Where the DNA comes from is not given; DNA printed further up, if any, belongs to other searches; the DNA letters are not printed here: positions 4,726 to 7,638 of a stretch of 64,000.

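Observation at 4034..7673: Beta-helix (pectate-lyase fold) protein cassette present as two divergent paralogs in opposite orientations, outside the tail module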

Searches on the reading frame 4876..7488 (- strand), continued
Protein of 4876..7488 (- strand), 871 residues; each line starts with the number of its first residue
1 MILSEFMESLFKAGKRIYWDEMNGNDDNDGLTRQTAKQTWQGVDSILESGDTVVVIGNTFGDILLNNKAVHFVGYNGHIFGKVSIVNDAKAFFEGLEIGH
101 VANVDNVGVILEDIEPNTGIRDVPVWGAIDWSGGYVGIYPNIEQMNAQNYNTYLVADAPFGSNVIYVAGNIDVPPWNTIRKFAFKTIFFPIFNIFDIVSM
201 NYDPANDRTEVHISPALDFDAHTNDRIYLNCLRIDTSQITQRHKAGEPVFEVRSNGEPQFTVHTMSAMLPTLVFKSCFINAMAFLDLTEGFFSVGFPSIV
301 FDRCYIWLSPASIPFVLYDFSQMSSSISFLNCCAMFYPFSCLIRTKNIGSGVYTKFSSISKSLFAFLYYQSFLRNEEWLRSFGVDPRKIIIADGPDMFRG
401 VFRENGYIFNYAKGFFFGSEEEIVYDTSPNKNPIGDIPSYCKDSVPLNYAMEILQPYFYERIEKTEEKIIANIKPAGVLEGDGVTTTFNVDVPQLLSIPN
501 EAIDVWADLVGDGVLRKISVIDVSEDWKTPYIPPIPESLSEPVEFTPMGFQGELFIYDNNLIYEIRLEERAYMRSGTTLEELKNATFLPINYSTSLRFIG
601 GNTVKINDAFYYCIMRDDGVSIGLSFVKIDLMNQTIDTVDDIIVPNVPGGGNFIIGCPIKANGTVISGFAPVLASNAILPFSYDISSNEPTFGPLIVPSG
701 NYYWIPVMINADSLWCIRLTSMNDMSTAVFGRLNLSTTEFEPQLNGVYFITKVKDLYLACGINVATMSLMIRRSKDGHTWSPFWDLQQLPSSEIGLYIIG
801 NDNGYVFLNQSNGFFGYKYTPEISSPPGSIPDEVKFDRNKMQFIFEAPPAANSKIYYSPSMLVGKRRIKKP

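Call 97: find_related_loci(query=A6, collection=genome_contigs, flank=8000)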
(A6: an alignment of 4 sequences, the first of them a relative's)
Query A6 (509 aa) in genome_contigs; peptide patterns used: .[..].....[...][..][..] (x = any residue, [..] = any of these).
405 stretches matched a pattern; 93 encode a relative of the query (tblastn E <= 1e-3); the best 80 are kept; 78 distinct loci.
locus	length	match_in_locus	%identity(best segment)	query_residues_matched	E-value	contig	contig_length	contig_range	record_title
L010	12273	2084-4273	41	15-108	5e-10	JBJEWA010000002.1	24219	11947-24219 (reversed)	MAG: Kiritimatiellia bacterium isolate LOHA43_bin.016 NODE_1008_length_24219_cov_7.520237, whole genome shotgun sequence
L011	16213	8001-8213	40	11-81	7e-9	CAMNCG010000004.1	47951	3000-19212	MAG: uncultured Verrucomicrobia bacterium isolate SRR873598_bin.104_metaWRAP_v1.3_MAG genome assembly, contig: NODE.971_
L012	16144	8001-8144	42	15-62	2e-8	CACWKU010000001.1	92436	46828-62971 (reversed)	uncultured bacterium isolate RUG10674 genome assembly, contig: RUG10674_asm_1, whole genome shotgun sequence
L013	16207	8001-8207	46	2-63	4e-8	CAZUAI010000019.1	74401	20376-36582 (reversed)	MAG TPA_asm: uncultured Planctomycetales bacterium isolate SRP278314_co1_4 genome assembly, contig: NODE_454_length_7440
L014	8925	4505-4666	41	15-68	6e-8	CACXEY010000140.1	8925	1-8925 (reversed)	uncultured bacterium isolate RUG11196 genome assembly, contig: RUG11196_asm_140, whole genome shotgun sequence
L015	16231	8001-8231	34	13-95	7e-8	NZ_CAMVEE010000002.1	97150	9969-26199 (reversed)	MAG: uncultured Methanobrevibacter sp. isolate SRR8387718_bin.72_metaWRAP_v1.3_MAG ERZ14209544.306, whole genome shotgun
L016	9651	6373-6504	52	15-58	7e-8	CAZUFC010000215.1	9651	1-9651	MAG TPA_asm: uncultured bacterium isolate SRP141376_co4_129 genome assembly, contig: NODE_11617_length_9651_cov_10.25364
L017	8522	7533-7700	38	13-68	8e-8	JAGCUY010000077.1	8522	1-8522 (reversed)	MAG: Kiritimatiellae bacterium isolate RGIG10146 Yak_Rumen-4__c780514, whole genome shotgun sequence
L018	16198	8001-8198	41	16-89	1e-7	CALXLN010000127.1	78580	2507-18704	MAG: uncultured Opitutales bacterium isolate E27__bin283 genome assembly, contig: E27__k127_4384345, whole genome shotgu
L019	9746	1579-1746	38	13-68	2e-7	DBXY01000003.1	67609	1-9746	MAG TPA_asm: Verrucomicrobia bacterium UBA1200 UBA1200_contig_41673, whole genome shotgun sequence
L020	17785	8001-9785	24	14-263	2e-7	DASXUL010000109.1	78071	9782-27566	MAG TPA_asm: Armatimonadota bacterium isolate SMAG_U4717 k141_89214, whole genome shotgun sequence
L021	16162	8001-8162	39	15-68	2e-7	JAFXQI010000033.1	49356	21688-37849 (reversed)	MAG: Kiritimatiellae bacterium isolate RGIG6649 Sheep_Rumen-1__c519, whole genome shotgun sequence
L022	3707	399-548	45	8-58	3e-7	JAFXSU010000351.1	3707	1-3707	MAG: Victivallales bacterium isolate RGIG6713 Sheep_Rumen-2__c1601030, whole genome shotgun sequence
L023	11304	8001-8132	50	15-58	6e-7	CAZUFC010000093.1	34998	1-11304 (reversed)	MAG TPA_asm: uncultured bacterium isolate SRP141376_co4_129 genome assembly, contig: NODE_2187_length_34998_cov_8.917294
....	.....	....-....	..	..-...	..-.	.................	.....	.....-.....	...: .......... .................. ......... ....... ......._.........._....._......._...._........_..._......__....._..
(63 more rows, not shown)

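Call 110: search_protein_families(library=ncbifam, proteins=[window:4876-7488:-, P0003, P0004, P0006, L003:5036-6886:+], max_evalue=1)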
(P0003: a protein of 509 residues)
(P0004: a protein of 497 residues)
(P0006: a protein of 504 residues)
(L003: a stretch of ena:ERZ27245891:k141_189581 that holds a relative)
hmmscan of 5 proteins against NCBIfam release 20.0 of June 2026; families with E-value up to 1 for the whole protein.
window:4876-7488:- (871 aa): 2 families
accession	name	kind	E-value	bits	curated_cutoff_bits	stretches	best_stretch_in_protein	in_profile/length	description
NF002175.0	PRK01022.1-2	equivalog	0.1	12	373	1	595-635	156-196/228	hypothetical protein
NF002623.0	PRK02290.1-1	equivalog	0.26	10.2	629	1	43-102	128-186/391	3-dehydroquinate synthase II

P0003 (509 aa): 0 families

P0004 (497 aa): 0 families

P0006 (504 aa): 0 families

L003:5036-6886:+ (617 aa): 3 families
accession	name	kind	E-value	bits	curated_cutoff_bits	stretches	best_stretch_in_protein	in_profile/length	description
NF001606.0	PRK00398.1-3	equivalog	0.2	11.5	72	0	114-150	3-29/44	DNA-directed RNA polymerase subunit P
NF040826.1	lxa_BCAM0308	equivalog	0.2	11.4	100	1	115-148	25-57/153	BCAM0308 family protein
NF041197.2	CxxC_Se_CxxC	equivalog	0.57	10.4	40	0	113-128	18-33/53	dual CXXC motif small (seleno)protein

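Call 111: find_homologous_proteins(query=L003:5036-6886:+, max_evalue=0.001)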
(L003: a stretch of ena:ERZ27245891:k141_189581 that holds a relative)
Query L003:5036-6886:+ (617 aa): 3 proteins with E <= 0.001 among 8000 candidates.
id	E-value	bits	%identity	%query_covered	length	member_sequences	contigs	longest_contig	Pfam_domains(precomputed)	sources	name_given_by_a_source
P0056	0.0e+0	1398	100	100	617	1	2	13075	-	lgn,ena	-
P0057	0.0e+0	1160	81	99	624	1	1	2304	-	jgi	jgi:hypothetical protein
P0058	0.0e+0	1155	81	100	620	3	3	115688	-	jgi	jgi:hypothetical protein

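Call 112: find_encoding_contigs(protein=P0058, flank=10000, max_places=3)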
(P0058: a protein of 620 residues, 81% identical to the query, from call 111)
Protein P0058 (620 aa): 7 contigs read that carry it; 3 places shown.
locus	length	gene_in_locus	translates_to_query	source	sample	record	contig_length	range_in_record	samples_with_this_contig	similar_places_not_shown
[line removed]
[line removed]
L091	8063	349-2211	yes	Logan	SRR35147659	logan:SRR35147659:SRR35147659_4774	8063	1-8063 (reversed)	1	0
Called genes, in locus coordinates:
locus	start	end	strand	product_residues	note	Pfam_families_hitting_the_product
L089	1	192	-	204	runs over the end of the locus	-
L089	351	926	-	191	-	-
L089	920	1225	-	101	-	-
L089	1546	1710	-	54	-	-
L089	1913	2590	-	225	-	-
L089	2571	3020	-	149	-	-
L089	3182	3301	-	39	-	-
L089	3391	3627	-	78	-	-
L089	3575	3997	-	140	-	-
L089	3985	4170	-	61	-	-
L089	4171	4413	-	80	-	-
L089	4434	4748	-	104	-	PF13384:HTH_23 (weak)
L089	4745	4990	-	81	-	-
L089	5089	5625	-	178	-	-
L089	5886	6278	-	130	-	-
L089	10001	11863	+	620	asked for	-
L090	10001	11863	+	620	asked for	-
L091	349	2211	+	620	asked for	-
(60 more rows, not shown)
